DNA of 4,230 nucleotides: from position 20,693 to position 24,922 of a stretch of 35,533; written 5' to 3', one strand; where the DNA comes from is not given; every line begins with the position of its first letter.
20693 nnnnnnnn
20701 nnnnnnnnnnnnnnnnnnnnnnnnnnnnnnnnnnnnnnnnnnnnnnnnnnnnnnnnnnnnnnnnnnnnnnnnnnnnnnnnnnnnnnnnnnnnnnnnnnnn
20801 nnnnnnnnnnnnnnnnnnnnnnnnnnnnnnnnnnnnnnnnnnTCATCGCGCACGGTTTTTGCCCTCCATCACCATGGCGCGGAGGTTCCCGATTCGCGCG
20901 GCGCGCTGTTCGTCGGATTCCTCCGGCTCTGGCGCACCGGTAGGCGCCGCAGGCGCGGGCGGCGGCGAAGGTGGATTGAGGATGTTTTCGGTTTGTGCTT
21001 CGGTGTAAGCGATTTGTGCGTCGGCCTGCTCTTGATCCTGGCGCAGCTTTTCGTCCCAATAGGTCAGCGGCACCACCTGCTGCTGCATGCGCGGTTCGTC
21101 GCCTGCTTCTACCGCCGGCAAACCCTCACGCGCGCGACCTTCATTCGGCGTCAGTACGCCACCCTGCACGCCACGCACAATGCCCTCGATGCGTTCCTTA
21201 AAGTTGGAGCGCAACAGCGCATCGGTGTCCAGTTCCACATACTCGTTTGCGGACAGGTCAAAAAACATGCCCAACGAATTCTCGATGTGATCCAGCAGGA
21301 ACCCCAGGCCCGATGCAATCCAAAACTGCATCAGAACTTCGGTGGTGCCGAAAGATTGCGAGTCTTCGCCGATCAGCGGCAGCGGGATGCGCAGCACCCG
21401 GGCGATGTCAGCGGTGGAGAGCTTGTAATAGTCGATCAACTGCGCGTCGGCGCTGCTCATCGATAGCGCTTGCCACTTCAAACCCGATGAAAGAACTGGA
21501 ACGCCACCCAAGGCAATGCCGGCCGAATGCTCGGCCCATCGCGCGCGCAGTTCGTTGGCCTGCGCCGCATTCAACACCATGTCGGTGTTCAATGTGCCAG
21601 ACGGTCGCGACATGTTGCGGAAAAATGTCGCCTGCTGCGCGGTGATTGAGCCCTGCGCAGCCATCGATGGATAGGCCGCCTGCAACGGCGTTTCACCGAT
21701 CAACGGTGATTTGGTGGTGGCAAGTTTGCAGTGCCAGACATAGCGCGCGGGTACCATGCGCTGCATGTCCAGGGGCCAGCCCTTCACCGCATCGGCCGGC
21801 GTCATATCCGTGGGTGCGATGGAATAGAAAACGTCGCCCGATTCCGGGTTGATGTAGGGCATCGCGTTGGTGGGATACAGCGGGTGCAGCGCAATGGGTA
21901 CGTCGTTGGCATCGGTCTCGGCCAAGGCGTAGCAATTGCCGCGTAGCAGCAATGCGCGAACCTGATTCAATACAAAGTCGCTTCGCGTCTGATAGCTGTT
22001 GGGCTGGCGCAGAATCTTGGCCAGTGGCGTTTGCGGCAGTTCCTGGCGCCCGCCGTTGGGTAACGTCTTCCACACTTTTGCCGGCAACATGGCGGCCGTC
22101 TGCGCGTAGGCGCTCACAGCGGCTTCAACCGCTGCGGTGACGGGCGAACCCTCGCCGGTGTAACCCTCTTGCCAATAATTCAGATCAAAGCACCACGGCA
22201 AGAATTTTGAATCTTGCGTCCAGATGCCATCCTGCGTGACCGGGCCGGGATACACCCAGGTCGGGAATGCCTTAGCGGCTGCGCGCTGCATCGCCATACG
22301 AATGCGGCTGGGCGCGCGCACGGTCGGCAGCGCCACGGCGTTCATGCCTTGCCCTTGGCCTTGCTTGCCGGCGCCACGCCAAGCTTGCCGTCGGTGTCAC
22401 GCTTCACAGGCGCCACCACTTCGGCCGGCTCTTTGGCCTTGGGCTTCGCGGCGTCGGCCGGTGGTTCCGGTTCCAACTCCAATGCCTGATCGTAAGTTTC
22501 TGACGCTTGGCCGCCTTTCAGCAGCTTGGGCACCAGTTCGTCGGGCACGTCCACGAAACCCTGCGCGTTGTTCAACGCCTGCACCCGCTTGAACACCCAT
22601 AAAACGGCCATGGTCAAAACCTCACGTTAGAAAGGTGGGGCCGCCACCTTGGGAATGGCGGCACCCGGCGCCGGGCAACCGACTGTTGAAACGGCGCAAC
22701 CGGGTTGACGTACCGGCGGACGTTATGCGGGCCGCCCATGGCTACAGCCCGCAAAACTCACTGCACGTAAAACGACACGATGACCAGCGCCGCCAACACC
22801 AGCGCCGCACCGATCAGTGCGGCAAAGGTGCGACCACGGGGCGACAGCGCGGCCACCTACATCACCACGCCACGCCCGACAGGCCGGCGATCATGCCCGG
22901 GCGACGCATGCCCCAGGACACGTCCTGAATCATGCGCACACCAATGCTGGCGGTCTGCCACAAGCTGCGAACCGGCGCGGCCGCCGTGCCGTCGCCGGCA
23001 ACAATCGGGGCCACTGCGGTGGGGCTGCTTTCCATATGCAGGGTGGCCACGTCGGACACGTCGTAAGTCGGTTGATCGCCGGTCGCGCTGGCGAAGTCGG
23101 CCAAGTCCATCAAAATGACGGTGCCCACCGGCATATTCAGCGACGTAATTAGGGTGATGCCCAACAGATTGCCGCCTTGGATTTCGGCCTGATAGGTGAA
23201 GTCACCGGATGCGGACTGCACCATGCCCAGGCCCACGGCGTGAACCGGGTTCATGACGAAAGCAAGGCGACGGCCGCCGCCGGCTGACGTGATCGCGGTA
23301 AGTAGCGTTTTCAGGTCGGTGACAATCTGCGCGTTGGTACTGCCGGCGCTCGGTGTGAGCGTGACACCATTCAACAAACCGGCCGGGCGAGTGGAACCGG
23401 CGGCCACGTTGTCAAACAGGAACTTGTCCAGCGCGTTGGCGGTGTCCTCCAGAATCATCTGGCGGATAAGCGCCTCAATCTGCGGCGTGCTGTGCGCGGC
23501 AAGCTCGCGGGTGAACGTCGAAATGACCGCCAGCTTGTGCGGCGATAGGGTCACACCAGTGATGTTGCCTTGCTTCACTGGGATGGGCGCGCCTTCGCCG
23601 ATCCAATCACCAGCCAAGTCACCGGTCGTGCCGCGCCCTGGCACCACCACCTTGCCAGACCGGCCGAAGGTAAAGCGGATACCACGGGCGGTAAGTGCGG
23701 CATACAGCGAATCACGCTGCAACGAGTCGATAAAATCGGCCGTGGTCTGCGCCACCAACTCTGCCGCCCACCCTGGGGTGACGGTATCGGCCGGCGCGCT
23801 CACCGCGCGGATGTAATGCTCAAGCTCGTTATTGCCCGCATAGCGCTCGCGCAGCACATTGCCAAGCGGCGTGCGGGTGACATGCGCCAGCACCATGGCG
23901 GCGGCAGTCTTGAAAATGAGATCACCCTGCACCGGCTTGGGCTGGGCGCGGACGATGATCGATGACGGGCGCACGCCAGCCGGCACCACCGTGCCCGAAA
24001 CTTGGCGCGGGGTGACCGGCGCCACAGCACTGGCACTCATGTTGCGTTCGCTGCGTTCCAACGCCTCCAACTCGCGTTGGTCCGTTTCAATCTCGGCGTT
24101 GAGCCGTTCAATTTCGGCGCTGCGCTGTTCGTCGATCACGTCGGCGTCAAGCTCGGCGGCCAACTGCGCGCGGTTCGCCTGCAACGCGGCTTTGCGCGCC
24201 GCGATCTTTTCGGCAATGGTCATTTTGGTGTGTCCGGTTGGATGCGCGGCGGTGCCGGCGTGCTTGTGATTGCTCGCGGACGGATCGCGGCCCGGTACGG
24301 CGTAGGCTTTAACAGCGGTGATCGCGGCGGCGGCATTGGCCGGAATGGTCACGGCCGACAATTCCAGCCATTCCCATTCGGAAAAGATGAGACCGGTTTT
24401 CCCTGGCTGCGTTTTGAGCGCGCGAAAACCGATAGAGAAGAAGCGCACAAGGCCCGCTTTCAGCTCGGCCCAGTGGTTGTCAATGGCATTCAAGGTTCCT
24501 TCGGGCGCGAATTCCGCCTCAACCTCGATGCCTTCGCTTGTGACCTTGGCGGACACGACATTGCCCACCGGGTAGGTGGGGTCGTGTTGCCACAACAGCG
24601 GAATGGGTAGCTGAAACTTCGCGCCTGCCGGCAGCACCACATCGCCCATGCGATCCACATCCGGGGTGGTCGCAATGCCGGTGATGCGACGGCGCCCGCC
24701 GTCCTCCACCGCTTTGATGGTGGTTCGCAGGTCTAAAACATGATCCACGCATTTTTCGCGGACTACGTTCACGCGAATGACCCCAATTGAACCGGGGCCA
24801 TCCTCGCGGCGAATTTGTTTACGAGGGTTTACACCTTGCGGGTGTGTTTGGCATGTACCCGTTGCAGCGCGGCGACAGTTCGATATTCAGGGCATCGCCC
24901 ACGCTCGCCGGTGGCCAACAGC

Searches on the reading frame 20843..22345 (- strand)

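Call 10: search_protein_families(library=pfam, proteins=[window:20843-22345:-], max_evalue=0.01)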
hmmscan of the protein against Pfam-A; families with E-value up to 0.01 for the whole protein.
window:20843-22345:- (500 aa): 1 family
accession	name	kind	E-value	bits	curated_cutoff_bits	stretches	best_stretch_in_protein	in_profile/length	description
PF04860.17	Phage_portal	-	6.6e-69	233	39.1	1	72-408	2-321/321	Phage portal protein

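Call 11: search_protein_families(library=phrogs, proteins=[window:20843-22345:-], max_evalue=0.001)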
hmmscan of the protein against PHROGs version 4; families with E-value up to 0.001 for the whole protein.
window:20843-22345:- (500 aa): 7 families
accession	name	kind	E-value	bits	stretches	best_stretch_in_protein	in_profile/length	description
phrog_12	-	head and packaging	2.1e-74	252.7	1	58-443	81-448/646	portal protein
phrog_2662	-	head and packaging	2.4e-48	166.3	1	70-450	67-441/717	portal protein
phrog_5929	-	head and packaging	4.2e-39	135.2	1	238-443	8-218/228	portal protein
phrog_2271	-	head and packaging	1.4e-37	129.9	1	58-427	38-401/859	portal protein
phrog_21454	-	unknown function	7.3e-20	72.4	1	261-425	11-176/320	-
phrog_9856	-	unknown function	8e-08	32.6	1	58-247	38-220/223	-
phrog_11323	-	unknown function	4.6e-05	24.5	1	368-438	49-120/130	-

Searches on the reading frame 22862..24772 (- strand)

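Call 10: search_protein_families(library=pfam, proteins=[window:22862-24772:-], max_evalue=0.01)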
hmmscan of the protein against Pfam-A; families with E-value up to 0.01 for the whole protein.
window:22862-24772:- (636 aa): 2 families
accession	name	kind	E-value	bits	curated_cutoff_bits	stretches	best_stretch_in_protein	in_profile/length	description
PF05065.19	Phage_capsid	-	2.2e-16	60.5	24.2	1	343-564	9-236/280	Phage capsid family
PF04586.22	Peptidase_S78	-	2.9e-08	34.5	21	1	57-154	52-155/165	Caudovirus prohead serine protease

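Call 11: search_protein_families(library=phrogs, proteins=[window:22862-24772:-], max_evalue=0.001)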
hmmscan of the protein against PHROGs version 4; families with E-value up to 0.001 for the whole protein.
window:22862-24772:- (636 aa): 11 families
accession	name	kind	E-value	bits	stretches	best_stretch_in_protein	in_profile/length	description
phrog_617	-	head and packaging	3.4e-100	337.7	1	18-636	17-626/626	major head protein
phrog_80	-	head and packaging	1.5e-30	108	1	13-242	220-435/607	head maturation protease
phrog_10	-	head and packaging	1.1e-29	105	1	145-574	218-603/752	major head protein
phrog_13361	-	unknown function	1.3e-18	68.1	1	19-122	12-119/132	-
phrog_30146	-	unknown function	1.6e-14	54.6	1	19-84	12-75/79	-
phrog_3244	-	head and packaging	1.2e-10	42.7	1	28-261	33-281/326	head maturation protease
phrog_6538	-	unknown function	4.8e-07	30.6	1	457-635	16-186/193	-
phrog_4523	-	head and packaging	1.6e-06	28.2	1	57-233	72-248/644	major head and protease protein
phrog_3270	-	head and packaging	2.7e-05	24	1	31-195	8-153/603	head maturation protease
phrog_26508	-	unknown function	4.9e-05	24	1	504-635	11-137/144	-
phrog_7015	-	head and packaging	0.00083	19.9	0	22-242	10-226/240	head maturation protease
